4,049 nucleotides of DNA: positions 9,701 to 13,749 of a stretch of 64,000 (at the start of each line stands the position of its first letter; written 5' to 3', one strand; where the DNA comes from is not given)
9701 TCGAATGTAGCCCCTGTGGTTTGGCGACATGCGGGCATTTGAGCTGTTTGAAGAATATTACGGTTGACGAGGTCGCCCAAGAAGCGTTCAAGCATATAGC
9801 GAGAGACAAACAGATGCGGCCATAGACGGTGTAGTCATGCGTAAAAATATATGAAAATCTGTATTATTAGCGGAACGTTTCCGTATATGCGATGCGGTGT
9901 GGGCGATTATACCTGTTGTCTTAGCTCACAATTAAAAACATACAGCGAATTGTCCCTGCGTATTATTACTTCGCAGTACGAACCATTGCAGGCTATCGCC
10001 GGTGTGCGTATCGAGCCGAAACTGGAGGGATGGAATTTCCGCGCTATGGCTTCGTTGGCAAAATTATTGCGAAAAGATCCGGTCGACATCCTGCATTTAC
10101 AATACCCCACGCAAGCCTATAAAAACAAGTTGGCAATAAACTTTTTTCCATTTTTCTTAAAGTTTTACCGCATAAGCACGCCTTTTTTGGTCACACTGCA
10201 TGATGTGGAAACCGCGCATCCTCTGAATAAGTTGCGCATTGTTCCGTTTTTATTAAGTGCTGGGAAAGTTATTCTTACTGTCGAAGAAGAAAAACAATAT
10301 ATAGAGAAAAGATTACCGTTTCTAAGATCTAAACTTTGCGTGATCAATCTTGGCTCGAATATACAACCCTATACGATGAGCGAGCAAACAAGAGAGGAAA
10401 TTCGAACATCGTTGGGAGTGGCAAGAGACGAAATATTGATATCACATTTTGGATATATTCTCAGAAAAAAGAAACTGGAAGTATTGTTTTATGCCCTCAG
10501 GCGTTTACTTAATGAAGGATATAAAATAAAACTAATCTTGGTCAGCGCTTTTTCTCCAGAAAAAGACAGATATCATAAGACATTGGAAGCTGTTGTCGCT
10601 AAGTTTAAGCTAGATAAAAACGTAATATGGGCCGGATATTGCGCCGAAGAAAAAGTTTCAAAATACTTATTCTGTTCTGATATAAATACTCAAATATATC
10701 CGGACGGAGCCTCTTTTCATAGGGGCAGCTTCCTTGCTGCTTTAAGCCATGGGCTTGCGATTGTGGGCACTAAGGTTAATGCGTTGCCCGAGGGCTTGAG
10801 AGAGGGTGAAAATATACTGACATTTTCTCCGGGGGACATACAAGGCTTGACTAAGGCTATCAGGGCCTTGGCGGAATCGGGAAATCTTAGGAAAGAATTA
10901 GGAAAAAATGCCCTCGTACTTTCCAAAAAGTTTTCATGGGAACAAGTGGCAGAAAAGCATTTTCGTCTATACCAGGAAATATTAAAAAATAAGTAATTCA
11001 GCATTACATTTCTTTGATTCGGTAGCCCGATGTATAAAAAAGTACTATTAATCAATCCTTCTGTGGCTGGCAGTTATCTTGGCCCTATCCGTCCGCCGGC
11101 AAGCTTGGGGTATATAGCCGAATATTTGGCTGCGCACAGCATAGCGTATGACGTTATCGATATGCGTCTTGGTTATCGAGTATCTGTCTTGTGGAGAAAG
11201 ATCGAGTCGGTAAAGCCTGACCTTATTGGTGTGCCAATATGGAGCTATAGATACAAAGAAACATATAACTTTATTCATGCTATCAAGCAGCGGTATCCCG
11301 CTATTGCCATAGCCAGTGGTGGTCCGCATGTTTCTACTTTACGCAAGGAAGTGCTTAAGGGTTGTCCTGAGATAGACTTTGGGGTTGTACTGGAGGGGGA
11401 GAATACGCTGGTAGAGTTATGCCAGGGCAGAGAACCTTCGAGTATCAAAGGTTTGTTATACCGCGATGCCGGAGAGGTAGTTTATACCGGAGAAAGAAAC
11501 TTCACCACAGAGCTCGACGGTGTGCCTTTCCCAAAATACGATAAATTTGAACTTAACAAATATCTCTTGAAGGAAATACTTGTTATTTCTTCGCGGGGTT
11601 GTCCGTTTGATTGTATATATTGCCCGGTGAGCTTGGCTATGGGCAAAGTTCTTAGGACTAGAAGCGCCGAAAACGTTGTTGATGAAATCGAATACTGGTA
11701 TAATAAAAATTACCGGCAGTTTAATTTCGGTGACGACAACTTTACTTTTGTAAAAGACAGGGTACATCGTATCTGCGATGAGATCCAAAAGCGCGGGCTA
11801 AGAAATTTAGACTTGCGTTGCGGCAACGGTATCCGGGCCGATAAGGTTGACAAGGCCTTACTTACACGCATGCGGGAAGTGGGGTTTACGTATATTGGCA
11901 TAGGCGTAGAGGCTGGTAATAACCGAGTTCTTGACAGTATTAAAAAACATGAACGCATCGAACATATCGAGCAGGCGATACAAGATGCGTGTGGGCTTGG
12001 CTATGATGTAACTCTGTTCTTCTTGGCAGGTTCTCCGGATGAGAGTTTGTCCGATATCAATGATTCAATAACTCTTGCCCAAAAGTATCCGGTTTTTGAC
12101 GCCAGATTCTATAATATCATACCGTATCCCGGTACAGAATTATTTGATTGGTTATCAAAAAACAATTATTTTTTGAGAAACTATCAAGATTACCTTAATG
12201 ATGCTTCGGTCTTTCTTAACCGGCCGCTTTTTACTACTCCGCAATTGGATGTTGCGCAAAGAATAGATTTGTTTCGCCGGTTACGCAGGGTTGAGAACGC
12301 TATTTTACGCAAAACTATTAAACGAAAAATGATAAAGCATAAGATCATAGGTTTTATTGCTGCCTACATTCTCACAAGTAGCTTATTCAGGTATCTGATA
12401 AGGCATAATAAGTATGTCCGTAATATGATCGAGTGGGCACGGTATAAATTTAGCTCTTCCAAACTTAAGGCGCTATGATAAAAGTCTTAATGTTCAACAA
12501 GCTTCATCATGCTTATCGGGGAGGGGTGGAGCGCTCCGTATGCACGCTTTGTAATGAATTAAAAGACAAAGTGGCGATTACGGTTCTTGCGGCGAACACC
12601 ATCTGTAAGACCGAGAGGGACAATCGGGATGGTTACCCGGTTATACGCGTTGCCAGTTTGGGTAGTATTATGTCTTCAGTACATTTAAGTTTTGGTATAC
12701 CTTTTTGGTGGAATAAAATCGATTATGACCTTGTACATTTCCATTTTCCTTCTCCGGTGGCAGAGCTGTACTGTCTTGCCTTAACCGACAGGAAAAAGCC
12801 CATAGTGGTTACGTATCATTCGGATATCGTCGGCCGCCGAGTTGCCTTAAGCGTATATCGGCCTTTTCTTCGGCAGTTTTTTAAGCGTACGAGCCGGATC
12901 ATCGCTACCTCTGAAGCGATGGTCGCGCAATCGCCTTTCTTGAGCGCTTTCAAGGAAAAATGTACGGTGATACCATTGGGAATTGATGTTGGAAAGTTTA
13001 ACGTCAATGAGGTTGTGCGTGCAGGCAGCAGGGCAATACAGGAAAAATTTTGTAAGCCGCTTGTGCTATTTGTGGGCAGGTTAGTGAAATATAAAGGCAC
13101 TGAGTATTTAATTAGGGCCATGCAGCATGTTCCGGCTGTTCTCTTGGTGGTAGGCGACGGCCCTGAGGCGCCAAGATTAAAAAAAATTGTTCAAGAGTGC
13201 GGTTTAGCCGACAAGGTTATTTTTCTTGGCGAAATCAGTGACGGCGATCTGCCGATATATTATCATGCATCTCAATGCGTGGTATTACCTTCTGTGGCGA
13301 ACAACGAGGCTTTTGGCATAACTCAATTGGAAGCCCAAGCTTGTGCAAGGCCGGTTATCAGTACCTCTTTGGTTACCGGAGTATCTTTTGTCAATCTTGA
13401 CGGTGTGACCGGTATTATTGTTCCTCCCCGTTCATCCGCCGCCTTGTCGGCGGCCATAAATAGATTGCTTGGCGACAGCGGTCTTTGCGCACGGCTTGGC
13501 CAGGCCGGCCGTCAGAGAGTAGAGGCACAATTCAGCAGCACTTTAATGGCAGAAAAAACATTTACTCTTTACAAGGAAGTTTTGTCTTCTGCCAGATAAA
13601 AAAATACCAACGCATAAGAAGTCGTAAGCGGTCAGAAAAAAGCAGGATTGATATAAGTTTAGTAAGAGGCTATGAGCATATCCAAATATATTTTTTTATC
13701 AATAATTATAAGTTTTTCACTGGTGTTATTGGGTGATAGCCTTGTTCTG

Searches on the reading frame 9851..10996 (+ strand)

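Call 87: search_protein_families(library=pfam, proteins=[window:9851-10996:+], max_evalue=0.0001)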
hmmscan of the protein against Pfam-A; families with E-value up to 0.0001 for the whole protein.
window:9851-10996:+ (381 aa): 3 families
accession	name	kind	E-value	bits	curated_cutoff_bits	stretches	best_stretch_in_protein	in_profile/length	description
PF13692.12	Glyco_trans_1_4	-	4.6e-12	46.8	27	1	199-342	6-141/142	Glycosyl transferases group 1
PF00534.26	Glycos_transf_1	-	8.1e-12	45.4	26.4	1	181-354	2-169/172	Glycosyl transferases group 1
PF13439.12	Glyco_transf_4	-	2.7e-07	31.2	28.5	1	52-168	47-165/170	Glycosyltransferase Family 4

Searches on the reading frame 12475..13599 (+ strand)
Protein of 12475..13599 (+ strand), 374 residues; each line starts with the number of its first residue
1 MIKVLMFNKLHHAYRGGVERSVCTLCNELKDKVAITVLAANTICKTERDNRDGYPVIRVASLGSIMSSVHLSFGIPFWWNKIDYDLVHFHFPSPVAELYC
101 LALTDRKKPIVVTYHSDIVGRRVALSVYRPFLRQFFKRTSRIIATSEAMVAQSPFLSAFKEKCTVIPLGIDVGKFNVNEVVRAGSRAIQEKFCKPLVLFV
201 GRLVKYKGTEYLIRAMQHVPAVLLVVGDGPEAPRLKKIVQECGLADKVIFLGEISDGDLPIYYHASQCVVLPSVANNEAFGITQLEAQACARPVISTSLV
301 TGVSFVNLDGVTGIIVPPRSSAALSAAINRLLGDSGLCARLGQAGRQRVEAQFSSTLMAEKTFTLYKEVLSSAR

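Call 88: search_protein_families(library=pfam, proteins=[window:12475-13599:+], max_evalue=0.00001)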
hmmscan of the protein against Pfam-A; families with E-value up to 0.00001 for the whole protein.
window:12475-13599:+ (374 aa): 5 families
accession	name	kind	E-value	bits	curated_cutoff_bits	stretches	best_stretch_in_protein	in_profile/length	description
PF00534.26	Glycos_transf_1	-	9.6e-41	139.6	26.4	1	194-348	15-172/172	Glycosyl transferases group 1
PF13692.12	Glyco_trans_1_4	-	2.3e-32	112.6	27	1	195-334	2-142/142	Glycosyl transferases group 1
PF13439.12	Glyco_transf_4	-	9.9e-22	78.2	28.5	1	16-172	2-168/170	Glycosyltransferase Family 4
PF13579.12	Glyco_trans_4_4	-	1.9e-13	51.5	29.7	1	16-169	1-158/158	Glycosyl transferase 4-like domain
PF13477.12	Glyco_trans_4_2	-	1.8e-07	31.9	23.4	1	22-146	13-139/139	Glycosyl transferase 4-like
